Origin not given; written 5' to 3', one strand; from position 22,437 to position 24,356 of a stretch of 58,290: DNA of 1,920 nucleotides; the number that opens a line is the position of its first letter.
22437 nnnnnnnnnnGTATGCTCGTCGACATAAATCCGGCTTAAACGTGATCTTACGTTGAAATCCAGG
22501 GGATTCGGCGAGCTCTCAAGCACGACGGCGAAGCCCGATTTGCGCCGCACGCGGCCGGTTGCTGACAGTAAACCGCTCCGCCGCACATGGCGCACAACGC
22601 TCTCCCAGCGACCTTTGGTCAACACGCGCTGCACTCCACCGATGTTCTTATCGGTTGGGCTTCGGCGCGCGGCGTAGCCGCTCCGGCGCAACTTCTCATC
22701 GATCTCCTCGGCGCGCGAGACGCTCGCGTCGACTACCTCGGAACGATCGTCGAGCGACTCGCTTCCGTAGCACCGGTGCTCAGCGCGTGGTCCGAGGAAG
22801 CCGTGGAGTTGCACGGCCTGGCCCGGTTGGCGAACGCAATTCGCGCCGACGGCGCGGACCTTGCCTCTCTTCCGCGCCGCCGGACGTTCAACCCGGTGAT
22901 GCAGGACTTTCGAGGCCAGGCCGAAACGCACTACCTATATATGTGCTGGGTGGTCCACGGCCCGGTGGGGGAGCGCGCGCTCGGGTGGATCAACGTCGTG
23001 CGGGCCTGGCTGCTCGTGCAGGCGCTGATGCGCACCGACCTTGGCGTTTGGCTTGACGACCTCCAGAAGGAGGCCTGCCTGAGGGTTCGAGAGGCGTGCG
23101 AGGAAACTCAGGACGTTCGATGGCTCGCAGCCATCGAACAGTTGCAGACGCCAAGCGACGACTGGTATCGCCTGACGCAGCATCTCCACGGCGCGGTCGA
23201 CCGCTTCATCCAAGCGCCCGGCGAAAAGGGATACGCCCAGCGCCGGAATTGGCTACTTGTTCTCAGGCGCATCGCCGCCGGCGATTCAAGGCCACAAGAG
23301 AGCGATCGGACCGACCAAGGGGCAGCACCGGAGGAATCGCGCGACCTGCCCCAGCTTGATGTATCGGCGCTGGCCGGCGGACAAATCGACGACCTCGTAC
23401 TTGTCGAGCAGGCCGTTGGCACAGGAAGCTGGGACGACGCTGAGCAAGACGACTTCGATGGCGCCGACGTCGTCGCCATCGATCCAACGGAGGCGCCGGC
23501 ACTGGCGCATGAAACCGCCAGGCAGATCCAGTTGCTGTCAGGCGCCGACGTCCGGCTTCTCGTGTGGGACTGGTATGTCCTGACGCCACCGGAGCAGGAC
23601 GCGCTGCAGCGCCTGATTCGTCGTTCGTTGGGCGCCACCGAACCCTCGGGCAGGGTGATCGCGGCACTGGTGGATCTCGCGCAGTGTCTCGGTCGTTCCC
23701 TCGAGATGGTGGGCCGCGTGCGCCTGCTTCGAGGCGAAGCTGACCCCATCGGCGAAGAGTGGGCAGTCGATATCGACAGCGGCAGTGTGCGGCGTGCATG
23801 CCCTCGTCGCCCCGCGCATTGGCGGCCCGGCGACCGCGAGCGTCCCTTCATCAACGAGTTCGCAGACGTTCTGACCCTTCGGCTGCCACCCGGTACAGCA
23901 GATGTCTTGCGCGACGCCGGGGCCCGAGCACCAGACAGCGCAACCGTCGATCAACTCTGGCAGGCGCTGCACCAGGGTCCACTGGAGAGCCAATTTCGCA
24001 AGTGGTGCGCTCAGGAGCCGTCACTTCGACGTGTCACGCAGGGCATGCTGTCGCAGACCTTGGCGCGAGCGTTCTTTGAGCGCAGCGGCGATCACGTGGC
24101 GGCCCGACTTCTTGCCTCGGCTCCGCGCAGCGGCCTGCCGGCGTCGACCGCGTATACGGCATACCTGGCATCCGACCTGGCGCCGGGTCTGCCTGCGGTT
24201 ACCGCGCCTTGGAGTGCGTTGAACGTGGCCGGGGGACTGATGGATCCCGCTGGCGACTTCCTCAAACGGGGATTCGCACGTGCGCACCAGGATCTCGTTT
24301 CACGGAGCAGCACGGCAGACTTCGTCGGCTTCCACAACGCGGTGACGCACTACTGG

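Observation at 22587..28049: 1820-aa single polypeptide with two complete tyrosine-recombinase catalytic domains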

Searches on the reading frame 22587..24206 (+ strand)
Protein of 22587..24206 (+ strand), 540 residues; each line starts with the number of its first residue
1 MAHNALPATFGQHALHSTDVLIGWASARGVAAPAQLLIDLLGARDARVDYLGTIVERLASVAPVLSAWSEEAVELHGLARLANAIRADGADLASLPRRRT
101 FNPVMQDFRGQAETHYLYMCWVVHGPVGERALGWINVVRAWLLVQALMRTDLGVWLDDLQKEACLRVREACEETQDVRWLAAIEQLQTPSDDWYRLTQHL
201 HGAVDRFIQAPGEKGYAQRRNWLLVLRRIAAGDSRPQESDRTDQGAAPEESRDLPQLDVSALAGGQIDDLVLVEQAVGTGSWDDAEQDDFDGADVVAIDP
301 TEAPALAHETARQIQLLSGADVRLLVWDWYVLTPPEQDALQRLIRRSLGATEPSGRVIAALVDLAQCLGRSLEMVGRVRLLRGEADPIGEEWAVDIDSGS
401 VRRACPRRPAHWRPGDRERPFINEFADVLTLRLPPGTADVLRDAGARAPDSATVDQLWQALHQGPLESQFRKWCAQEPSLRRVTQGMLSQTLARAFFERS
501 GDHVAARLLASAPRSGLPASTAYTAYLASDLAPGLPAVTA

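Call 8: search_protein_families(library=pfam, proteins=[window:22587-24206:+], max_evalue=10)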
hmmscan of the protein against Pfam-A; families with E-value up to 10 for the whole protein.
window:22587-24206:+ (540 aa): 0 families
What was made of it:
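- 22587..23471 (+): N-terminal region, aa 1-295: helical, ends in an acidic linker, no family match. No Pfam hit (call 8).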
